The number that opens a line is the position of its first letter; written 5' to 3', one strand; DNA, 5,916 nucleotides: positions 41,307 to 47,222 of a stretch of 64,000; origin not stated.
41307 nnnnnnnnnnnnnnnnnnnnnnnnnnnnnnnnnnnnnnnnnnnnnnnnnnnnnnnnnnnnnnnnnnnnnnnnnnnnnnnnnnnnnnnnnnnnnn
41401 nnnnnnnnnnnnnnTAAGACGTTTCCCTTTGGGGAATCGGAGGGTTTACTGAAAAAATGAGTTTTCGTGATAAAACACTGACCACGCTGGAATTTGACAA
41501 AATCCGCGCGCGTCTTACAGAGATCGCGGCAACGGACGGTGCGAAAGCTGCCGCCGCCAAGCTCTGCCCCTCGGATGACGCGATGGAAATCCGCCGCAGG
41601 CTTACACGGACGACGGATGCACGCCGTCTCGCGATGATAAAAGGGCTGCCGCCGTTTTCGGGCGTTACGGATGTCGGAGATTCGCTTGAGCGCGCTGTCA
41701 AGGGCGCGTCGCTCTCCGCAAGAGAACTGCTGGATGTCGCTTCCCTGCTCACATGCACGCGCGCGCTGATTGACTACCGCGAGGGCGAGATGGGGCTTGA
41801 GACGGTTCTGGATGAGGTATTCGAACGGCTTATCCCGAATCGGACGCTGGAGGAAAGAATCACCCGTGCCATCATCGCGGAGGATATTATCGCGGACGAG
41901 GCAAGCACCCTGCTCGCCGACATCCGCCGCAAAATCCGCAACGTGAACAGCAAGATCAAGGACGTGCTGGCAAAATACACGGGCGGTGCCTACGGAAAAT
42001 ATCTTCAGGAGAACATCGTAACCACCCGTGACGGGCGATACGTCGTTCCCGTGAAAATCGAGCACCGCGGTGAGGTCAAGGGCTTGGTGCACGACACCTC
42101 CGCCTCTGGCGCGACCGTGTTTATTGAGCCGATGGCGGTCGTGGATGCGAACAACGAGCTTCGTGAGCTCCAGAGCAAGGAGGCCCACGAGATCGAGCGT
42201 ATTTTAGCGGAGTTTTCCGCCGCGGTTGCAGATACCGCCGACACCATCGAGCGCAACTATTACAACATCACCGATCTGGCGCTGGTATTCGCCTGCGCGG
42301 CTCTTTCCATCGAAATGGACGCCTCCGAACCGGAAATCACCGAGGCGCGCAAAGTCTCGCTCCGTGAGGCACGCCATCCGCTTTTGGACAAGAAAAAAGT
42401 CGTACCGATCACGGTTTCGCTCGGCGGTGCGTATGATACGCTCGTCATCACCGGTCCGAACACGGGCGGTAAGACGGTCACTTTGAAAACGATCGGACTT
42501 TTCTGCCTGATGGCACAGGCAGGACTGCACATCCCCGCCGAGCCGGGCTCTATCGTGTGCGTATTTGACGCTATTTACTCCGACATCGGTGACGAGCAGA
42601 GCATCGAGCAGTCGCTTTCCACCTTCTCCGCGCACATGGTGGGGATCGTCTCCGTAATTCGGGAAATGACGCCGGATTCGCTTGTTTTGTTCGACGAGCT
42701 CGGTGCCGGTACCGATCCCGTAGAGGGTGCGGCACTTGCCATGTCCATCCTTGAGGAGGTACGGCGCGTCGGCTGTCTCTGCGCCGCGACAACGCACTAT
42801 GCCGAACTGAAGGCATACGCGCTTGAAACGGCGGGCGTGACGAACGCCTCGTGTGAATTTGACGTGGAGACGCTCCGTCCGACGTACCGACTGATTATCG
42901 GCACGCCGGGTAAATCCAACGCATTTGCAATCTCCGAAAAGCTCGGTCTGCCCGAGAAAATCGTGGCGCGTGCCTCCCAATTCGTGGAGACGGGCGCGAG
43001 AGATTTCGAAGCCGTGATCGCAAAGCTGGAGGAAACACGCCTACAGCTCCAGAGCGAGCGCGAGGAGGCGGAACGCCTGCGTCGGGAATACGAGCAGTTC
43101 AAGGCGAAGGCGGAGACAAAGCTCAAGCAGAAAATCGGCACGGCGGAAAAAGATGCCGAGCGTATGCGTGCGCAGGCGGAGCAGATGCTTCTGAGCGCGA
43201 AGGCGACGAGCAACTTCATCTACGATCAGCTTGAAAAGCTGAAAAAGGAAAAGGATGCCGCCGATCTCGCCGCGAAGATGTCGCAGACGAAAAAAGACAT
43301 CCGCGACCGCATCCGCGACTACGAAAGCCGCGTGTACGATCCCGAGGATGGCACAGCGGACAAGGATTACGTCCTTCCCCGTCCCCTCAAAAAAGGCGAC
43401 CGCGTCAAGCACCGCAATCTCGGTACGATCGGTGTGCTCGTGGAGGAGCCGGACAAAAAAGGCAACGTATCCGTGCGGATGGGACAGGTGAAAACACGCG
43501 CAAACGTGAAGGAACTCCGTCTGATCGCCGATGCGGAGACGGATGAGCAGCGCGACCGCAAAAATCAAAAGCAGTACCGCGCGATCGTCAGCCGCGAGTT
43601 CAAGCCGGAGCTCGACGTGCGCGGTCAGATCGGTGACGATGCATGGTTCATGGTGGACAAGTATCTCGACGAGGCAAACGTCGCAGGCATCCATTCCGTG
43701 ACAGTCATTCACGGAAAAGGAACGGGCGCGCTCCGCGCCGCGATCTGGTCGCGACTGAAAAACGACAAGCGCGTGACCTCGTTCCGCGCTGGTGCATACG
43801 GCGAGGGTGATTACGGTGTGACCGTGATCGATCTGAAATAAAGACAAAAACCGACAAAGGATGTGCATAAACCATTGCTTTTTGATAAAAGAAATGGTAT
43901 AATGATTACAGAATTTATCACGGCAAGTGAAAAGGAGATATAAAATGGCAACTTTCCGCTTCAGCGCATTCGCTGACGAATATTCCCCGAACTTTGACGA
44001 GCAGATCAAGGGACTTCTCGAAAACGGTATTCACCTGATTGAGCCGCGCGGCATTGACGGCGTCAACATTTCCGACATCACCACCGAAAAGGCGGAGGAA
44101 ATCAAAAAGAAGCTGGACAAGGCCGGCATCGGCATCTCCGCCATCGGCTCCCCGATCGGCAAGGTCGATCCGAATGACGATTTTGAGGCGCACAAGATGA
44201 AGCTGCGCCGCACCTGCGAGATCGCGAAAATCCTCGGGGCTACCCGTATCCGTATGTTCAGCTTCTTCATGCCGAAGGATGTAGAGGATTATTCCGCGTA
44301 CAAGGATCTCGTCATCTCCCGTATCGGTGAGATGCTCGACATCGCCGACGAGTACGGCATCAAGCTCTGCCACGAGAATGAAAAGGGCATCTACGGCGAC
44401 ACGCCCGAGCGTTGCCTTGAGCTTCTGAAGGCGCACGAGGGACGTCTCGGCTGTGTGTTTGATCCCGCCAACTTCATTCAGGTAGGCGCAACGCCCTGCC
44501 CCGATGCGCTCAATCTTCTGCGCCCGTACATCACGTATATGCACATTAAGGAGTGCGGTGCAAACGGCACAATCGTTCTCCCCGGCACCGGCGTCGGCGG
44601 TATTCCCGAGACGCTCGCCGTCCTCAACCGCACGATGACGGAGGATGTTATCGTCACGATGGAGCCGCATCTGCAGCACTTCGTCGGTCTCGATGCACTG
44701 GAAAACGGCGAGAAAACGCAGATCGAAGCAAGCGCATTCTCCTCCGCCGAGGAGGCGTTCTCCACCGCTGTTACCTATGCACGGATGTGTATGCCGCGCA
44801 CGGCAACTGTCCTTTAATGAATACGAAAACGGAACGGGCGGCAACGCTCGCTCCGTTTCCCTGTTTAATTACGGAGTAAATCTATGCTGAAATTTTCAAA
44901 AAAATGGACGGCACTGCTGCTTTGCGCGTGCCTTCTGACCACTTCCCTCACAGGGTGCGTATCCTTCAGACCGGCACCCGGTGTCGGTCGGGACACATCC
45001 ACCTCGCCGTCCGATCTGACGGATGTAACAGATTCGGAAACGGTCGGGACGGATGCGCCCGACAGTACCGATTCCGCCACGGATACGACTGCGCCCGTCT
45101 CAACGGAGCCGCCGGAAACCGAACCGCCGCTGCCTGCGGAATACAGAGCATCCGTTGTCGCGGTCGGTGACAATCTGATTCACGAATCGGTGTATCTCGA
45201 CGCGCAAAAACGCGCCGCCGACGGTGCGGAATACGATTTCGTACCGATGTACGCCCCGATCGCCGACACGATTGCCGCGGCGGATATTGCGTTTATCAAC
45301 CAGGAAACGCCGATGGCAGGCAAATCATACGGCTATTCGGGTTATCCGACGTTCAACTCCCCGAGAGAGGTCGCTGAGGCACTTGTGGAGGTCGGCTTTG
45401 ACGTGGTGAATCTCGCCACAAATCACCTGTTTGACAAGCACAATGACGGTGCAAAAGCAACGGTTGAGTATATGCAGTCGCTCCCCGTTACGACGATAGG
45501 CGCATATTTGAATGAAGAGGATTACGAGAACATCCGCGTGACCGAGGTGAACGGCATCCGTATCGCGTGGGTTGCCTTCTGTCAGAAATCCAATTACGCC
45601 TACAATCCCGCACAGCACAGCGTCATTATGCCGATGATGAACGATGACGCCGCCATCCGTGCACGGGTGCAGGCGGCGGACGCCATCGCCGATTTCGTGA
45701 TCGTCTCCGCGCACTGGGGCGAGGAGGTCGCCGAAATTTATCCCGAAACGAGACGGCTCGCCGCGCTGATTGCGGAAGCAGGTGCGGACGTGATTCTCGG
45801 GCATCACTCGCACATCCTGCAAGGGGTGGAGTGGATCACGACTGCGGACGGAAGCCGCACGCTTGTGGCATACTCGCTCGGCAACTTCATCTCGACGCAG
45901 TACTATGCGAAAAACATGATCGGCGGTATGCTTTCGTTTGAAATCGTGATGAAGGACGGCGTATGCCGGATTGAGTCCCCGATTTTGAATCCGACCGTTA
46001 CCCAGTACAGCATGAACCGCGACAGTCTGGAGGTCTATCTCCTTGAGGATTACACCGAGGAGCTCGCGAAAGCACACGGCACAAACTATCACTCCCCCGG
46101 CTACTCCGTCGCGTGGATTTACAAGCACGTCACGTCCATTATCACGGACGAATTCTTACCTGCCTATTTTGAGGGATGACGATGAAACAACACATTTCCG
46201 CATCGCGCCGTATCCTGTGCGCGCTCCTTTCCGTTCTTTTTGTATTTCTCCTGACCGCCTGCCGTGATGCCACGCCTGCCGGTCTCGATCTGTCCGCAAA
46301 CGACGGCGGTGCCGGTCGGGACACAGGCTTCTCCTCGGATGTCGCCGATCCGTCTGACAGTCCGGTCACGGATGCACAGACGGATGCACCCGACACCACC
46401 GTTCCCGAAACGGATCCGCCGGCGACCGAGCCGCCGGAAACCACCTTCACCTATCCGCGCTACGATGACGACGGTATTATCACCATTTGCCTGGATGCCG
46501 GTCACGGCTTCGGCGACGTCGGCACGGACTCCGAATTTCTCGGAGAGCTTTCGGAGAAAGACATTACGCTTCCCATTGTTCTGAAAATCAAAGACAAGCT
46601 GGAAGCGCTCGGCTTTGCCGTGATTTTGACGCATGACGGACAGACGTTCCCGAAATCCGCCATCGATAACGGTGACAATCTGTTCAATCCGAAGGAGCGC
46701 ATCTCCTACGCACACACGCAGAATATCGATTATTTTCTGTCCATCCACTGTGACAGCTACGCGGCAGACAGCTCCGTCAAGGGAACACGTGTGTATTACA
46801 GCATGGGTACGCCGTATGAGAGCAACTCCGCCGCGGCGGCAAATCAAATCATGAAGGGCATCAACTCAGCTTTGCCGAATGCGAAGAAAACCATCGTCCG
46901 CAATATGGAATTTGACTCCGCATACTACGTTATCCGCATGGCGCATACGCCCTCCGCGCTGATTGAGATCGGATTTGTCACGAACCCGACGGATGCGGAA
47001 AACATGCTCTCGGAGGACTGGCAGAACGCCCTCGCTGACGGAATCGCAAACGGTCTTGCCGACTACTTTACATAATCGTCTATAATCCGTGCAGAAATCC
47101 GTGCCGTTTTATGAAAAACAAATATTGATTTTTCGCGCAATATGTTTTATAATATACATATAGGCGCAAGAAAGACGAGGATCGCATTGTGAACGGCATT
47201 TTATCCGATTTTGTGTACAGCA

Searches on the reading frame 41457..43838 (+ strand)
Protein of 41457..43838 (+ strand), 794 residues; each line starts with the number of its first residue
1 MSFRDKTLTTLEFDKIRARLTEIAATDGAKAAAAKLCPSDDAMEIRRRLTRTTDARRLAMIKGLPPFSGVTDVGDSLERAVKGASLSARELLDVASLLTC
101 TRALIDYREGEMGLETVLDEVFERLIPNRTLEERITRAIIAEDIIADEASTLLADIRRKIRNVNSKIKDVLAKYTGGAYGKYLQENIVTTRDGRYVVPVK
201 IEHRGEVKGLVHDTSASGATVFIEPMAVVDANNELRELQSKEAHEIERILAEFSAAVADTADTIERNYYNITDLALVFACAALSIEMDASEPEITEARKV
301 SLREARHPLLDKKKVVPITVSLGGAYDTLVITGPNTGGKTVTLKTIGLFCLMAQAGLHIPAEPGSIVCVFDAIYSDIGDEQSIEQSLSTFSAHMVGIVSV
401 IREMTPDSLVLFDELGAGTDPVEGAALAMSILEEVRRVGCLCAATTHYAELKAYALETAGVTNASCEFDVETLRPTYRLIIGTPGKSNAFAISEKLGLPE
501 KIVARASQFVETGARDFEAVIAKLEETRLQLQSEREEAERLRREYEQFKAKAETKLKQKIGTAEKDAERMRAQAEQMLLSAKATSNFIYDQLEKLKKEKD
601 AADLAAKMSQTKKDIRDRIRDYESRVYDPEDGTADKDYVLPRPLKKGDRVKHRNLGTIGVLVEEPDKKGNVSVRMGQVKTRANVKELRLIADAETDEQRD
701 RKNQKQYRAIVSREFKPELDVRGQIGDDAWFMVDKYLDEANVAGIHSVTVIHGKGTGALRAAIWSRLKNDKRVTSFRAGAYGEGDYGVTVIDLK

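Call 68: search_protein_families(library=pfam, proteins=[window:41457-43838:+], max_evalue=0.00001)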
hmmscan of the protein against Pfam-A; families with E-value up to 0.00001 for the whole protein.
window:41457-43838:+ (794 aa): 3 families
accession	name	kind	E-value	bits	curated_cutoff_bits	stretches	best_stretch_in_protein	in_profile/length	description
PF00488.27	MutS_V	-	2.9e-36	125.7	30.2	1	329-510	1-184/188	MutS domain V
PF01713.27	Smr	-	6.9e-21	74.6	25.7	1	719-794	1-77/77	Smr domain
PF20297.4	MSSS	-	4.6e-10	39.4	26.8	1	647-687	2-42/42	MutS2 and Smr-associated SH3 domain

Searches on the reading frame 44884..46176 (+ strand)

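Call 68: search_protein_families(library=pfam, proteins=[window:44884-46176:+], max_evalue=0.00001)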
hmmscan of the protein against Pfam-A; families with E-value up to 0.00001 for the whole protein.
window:44884-46176:+ (431 aa): 1 family
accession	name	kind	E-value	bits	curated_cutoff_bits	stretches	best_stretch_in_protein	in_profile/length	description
PF09587.15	PGA_cap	-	4.7e-65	220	27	1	91-339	2-255/255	Bacterial capsule synthesis protein PGA_cap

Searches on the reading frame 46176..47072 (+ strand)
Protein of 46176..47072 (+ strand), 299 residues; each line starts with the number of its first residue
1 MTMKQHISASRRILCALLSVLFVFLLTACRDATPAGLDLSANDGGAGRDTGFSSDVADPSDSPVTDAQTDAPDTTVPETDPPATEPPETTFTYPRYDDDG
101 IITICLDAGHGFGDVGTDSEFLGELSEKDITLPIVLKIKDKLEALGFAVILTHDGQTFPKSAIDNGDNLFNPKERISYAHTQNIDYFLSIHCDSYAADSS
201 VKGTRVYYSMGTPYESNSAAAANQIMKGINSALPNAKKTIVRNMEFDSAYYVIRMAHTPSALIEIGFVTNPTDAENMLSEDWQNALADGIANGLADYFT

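Call 68: search_protein_families(library=pfam, proteins=[window:46176-47072:+], max_evalue=0.00001)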
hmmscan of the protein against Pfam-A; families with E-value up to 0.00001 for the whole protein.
window:46176-47072:+ (299 aa): 1 family
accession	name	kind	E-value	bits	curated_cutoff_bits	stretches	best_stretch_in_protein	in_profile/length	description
PF01520.23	Amidase_3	-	8.8e-41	140.3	27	1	104-295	1-173/174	N-acetylmuramoyl-L-alanine amidase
